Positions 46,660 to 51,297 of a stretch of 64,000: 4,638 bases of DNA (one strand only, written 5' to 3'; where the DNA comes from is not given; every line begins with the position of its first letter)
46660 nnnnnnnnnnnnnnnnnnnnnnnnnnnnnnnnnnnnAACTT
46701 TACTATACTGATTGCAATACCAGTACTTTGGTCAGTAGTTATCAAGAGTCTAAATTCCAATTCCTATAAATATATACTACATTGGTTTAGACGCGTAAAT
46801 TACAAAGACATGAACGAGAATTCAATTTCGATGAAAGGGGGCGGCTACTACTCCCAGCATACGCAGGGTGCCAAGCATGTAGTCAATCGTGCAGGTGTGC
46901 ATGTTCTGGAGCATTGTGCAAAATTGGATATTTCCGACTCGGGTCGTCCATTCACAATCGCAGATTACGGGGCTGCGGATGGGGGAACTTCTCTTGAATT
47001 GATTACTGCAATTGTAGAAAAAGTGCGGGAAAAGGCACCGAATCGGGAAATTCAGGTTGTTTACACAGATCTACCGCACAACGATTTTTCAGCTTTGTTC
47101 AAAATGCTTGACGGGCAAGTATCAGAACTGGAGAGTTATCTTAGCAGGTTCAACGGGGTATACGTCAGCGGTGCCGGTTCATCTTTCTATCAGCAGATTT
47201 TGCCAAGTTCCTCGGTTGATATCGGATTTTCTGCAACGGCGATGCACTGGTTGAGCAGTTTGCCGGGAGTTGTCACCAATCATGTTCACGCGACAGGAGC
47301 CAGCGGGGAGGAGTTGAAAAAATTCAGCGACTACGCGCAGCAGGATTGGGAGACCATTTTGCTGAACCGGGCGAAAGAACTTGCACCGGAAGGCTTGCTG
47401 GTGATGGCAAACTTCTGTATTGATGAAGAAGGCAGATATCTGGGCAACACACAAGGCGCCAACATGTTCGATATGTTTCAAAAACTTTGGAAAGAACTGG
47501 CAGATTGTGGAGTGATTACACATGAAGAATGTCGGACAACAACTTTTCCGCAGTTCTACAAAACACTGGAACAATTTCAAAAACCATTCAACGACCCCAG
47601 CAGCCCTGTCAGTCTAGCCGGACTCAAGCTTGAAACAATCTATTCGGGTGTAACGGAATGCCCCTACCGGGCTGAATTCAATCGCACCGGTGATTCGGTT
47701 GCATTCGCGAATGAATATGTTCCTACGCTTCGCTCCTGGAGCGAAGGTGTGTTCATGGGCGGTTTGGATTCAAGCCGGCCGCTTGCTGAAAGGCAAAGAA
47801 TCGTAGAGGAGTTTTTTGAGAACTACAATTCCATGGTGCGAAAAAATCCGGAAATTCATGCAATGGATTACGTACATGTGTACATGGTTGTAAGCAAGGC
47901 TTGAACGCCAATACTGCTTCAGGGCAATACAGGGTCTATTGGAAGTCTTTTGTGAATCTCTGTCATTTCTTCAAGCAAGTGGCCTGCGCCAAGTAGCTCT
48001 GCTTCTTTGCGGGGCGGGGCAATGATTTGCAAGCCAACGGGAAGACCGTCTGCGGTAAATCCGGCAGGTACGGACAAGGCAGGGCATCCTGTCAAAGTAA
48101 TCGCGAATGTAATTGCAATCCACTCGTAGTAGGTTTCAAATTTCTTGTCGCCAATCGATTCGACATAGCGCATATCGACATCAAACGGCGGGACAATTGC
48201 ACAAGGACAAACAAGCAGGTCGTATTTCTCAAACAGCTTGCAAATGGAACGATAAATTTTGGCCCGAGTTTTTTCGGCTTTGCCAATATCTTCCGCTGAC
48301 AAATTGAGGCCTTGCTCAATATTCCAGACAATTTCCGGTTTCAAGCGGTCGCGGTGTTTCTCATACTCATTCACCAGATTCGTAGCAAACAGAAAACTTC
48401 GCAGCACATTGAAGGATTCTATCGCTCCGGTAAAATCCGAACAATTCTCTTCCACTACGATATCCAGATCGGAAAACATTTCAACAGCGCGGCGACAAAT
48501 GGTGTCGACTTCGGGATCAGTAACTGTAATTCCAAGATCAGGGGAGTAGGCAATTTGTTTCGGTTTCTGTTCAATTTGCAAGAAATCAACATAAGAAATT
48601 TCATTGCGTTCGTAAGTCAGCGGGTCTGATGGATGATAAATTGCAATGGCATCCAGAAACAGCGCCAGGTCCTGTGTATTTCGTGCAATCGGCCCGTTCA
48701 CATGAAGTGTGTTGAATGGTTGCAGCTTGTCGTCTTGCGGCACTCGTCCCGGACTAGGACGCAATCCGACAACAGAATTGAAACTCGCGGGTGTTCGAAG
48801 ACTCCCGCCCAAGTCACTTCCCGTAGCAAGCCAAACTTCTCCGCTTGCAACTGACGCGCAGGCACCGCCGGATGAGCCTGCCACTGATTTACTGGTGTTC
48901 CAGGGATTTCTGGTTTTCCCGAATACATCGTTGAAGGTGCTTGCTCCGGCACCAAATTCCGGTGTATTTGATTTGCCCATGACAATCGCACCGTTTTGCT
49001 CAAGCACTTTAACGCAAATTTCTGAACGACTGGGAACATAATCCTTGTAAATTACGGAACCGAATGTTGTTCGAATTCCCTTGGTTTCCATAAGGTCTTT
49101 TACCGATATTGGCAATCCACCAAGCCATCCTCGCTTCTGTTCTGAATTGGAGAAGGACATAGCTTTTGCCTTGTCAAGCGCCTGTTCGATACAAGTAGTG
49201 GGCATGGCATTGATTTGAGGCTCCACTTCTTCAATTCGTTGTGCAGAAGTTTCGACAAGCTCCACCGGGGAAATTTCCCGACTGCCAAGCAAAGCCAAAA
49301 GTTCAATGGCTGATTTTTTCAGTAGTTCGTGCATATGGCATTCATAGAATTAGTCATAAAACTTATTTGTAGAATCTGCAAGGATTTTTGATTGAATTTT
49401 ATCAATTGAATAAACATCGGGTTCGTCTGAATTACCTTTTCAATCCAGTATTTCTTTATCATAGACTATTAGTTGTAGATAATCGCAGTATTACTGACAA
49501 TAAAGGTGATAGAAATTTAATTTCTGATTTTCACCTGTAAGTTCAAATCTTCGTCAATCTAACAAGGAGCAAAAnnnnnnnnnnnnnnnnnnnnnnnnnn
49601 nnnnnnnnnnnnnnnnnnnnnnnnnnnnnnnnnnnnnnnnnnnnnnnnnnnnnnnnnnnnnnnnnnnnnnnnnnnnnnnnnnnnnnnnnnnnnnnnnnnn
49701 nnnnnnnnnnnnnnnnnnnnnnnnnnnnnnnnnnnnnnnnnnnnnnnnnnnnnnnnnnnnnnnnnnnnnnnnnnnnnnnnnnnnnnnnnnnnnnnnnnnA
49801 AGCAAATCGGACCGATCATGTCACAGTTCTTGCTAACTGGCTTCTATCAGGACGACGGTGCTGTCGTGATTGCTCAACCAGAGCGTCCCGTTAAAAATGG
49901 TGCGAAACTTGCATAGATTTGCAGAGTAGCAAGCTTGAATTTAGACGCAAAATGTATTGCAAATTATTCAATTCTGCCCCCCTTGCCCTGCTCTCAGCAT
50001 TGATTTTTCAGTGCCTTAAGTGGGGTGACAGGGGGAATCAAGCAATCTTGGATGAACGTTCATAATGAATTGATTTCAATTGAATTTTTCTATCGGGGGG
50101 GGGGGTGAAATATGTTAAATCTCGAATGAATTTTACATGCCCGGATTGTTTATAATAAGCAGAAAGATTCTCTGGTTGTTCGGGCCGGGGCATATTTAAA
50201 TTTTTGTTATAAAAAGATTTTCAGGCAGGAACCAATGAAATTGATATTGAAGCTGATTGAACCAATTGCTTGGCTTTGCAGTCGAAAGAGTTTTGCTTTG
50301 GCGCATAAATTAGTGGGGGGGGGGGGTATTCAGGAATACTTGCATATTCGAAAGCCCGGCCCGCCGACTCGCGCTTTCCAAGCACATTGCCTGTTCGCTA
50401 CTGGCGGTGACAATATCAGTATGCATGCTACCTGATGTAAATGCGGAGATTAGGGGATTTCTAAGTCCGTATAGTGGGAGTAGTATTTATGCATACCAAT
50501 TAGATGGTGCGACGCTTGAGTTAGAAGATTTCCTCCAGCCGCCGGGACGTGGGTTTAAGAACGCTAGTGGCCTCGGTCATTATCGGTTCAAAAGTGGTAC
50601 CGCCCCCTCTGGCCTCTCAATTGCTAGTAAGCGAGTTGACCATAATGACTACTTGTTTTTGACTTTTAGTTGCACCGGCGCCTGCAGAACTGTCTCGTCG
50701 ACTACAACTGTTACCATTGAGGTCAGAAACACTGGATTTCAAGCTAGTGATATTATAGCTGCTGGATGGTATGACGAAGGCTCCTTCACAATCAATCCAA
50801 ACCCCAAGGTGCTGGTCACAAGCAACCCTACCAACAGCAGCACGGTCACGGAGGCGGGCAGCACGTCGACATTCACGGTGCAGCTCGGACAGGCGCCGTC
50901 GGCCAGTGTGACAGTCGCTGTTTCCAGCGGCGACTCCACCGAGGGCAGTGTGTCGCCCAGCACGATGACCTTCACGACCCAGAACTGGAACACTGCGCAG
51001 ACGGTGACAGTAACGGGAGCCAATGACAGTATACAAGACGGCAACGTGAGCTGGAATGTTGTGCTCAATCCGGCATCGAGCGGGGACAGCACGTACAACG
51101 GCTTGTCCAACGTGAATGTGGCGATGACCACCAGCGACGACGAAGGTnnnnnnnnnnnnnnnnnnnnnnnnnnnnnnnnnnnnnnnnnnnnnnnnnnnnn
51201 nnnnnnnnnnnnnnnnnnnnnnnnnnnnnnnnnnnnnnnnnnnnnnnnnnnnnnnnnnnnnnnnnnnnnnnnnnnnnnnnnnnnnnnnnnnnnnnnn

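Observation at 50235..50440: A G12 tract puts the only ATG/RBS one frame away from a 1990-aa surface-protein ORF: candidate slipped-strand ON/OFF switch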

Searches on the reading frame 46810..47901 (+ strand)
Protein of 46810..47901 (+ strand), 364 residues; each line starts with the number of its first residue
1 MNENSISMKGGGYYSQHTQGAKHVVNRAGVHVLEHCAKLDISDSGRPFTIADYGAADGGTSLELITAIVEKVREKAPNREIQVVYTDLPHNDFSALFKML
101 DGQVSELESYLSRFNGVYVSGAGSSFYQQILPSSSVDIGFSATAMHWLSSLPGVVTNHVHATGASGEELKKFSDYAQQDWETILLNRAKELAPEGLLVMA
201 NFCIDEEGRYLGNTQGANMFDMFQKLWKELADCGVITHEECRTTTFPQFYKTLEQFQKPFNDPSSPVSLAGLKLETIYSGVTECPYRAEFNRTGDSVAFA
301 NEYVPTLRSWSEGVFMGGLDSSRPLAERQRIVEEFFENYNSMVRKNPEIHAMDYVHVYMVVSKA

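Call 11: search_protein_families(library=pfam, proteins=[window:46810-47901:+], max_evalue=0.01)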
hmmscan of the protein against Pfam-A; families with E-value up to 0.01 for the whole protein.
window:46810-47901:+ (364 aa): 1 family
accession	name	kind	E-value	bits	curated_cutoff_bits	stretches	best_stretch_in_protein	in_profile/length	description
PF03492.21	Methyltransf_7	-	5.5e-41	141.3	29.8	1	42-362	9-334/335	SAM dependent carboxyl methyltransferase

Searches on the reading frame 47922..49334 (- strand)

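Call 11: search_protein_families(library=pfam, proteins=[window:47922-49334:-], max_evalue=0.01)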
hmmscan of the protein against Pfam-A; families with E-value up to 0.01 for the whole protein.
window:47922-49334:- (471 aa): 1 family
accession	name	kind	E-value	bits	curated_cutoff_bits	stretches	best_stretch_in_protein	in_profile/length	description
PF01425.27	Amidase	-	1.6e-100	337.7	27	1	25-448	1-445/445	Amidase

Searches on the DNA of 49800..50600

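Call 31: search_rna_families(source=window, start=49800, end=50600, threshold=evalue, max_evalue=5)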
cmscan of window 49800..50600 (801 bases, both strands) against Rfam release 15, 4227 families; matches with E-value up to 5: 0.
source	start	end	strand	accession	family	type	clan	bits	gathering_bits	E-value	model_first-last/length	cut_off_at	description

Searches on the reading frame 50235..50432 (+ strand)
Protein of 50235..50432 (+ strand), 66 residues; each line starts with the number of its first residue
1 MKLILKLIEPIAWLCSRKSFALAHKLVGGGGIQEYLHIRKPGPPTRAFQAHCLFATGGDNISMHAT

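Call 33: find_homologous_proteins(query=window:50235-50432:+, max_evalue=10)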
Query seq(66 aa) (66 aa): 5 proteins with E <= 10 among 5 candidates.
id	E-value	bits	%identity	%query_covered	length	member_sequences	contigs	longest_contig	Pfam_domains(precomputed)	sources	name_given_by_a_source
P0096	2.4e-38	146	100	100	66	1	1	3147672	-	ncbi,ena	-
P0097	7.0e-30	119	83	100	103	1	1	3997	-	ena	-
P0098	3.5e-23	98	77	98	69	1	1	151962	-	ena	-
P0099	4.7e-19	85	68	100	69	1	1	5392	-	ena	-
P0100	5.7e-12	63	58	100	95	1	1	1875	-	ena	-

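Call 35: find_encoding_contigs(protein=P0096, flank=1500, max_places=6)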
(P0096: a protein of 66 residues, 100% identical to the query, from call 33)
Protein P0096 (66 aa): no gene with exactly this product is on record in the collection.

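Call 36: find_encoding_contigs(protein=P0097, flank=4000, max_places=6)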
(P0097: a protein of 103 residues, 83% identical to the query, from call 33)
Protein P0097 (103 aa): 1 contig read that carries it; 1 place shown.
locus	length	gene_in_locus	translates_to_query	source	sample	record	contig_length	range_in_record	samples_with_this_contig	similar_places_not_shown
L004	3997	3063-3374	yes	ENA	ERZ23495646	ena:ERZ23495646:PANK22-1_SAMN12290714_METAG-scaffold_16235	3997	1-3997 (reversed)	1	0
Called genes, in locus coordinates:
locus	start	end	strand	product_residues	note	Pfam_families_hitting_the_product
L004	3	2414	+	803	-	?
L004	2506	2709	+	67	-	-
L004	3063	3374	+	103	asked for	-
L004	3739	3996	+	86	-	?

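Call 37: find_encoding_contigs(protein=P0098, flank=4000, max_places=6)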
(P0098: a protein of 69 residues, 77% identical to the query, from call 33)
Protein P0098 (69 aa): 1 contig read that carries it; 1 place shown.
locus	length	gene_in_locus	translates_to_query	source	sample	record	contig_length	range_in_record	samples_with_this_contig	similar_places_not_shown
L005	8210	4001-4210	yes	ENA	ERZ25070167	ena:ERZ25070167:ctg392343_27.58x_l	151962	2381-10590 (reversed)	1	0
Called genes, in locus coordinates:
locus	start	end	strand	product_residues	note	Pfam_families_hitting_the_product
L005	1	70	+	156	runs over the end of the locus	-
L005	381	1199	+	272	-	PF12762:DDE_Tnp_IS1595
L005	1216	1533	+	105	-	PF00596:Aldolase_II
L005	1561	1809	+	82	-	-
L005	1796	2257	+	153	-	PF13975:gag-asp_proteas (faint)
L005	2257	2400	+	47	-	PF01551:Peptidase_M23 (weak)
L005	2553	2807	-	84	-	PF04430:DUF498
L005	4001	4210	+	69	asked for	-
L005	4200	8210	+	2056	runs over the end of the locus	PF03160:Calx-beta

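Call 38: find_encoding_contigs(protein=P0099, flank=4000, max_places=6)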
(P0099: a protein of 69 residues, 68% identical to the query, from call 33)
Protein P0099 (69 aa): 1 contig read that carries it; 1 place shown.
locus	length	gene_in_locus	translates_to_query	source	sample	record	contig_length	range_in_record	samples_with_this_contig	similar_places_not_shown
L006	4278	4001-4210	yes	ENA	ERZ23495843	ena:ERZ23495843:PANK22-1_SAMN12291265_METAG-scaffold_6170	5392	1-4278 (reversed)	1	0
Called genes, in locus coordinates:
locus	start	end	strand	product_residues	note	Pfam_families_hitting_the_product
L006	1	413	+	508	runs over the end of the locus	?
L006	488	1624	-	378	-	PF04551:GcpE, PF26540:GcpE_C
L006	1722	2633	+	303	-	PF03099:BPL_LplA_LipB, PF02237:BPL_C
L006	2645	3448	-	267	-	PF05721:PhyH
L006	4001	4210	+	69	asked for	-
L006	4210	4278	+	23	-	?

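Call 39: find_encoding_contigs(protein=P0100, flank=4000, max_places=6)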
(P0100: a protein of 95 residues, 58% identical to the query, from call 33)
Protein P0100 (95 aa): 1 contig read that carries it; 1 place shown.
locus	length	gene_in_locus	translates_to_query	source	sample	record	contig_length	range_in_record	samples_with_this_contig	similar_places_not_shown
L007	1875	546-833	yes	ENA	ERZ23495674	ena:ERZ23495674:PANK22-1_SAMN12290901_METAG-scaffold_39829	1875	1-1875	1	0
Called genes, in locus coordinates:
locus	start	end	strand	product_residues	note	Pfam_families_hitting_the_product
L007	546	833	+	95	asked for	-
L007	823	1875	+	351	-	?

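Call 41: search_protein_families(library=pfam, proteins=[window:50235-50432:+], max_evalue=10)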
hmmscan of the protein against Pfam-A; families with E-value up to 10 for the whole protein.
seq(66 aa): 0 families

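Call 52: list_cluster_members(proteins=[P0096, P0098, P0097])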
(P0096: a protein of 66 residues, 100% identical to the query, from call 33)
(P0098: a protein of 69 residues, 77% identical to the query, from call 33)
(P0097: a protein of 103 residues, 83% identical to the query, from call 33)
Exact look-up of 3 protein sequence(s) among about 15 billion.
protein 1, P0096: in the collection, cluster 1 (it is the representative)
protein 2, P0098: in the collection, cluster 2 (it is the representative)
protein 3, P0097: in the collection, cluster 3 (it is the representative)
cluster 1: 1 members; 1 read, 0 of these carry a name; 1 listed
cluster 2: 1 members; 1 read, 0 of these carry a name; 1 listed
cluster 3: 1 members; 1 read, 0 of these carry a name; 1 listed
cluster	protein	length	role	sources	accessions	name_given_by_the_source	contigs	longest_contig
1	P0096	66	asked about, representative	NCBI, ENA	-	-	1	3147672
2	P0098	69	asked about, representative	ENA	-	-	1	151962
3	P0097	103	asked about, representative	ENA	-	-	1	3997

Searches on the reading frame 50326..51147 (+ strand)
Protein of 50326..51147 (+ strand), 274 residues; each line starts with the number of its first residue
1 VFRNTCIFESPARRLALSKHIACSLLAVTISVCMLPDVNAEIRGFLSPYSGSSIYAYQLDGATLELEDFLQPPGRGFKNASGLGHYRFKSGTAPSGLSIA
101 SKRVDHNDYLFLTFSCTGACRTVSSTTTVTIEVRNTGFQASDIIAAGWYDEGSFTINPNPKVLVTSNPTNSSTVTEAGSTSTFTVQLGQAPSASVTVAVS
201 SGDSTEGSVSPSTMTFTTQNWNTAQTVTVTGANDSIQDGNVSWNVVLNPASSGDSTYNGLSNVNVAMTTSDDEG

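Call 14: find_related_loci(query=window:50326-51147:+, collection=genome_contigs, flank=6000)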
Query seq(274 aa) (274 aa) in genome_contigs; peptide patterns used: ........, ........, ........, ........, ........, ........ (x = any residue, [..] = any of these).
65 stretches matched a pattern; 1 encode a relative of the query (tblastn E <= 1e-3); 1 distinct loci.
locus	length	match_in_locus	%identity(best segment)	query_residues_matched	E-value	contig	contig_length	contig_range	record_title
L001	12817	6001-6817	72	1-272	7e-115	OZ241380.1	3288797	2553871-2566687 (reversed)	MAG: Arenicellales bacterium isolate 48bea495-cb59-4622-83a6-b71c21f957df genome assembly, chromosome: 1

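Call 20: find_homologous_proteins(query=window:50326-51147:+, max_evalue=0.001)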
Query seq(274 aa) (274 aa): 95 proteins with E <= 0.001 among 4103 candidates.
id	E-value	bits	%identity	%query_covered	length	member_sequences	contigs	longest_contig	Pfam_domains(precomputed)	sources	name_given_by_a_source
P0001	1.6e-56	210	47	32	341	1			-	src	-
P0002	1.2e-46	177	50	37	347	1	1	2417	-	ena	-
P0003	4.2e-45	172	53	28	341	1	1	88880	-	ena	-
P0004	2.0e-44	170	50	37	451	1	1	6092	-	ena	-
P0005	9.2e-43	165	40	54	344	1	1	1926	PF17766.8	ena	-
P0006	2.7e-41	160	51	28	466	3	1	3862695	PF11614.15,PF18559.8,PF20579.5,PF18239.8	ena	-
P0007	5.2e-41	159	50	81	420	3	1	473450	PF03160.21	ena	-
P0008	3.7e-39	153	39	42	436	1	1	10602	-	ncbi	-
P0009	2.0e-37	147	42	38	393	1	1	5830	-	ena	-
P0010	2.7e-37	147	52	24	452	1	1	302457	PF17766.8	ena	-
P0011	5.4e-37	146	44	36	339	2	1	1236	-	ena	-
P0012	5.0e-36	143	46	36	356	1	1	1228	-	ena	-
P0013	2.7e-34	137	45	38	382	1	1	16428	PF17766.8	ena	-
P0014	1.3e-33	135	51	39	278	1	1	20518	-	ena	-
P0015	4.4e-33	133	38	55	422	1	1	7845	PF18559.8,PF17766.8,PF26198.1,PF00630.26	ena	-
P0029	3.6e-24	104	42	71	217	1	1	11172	-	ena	-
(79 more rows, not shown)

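Call 22: find_encoding_contigs(protein=P0029, flank=6000, max_places=6)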
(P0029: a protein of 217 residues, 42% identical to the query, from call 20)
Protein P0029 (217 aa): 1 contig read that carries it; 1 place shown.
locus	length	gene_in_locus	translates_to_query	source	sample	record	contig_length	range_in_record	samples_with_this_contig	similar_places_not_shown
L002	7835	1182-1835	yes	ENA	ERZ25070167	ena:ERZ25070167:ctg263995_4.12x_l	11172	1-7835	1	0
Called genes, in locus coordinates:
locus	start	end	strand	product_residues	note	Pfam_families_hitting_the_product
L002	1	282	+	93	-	?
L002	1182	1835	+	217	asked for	-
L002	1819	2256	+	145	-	PF03160:Calx-beta (faint)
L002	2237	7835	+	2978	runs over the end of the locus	?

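Call 23: find_encoding_contigs(protein=P0007, flank=4000, max_places=4)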
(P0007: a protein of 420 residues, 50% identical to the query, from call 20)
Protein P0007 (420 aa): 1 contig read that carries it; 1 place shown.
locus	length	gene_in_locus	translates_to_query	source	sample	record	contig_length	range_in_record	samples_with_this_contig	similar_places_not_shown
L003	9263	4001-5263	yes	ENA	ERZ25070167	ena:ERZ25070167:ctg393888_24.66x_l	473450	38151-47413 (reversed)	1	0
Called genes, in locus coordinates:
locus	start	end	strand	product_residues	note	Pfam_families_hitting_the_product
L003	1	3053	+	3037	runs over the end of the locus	PF03160:Calx-beta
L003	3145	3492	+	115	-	PF00408:PGM_PMM_IV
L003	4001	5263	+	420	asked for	PF03160:Calx-beta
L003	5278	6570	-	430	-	PF00872:Transposase_mut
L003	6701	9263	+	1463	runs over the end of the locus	PF03160:Calx-beta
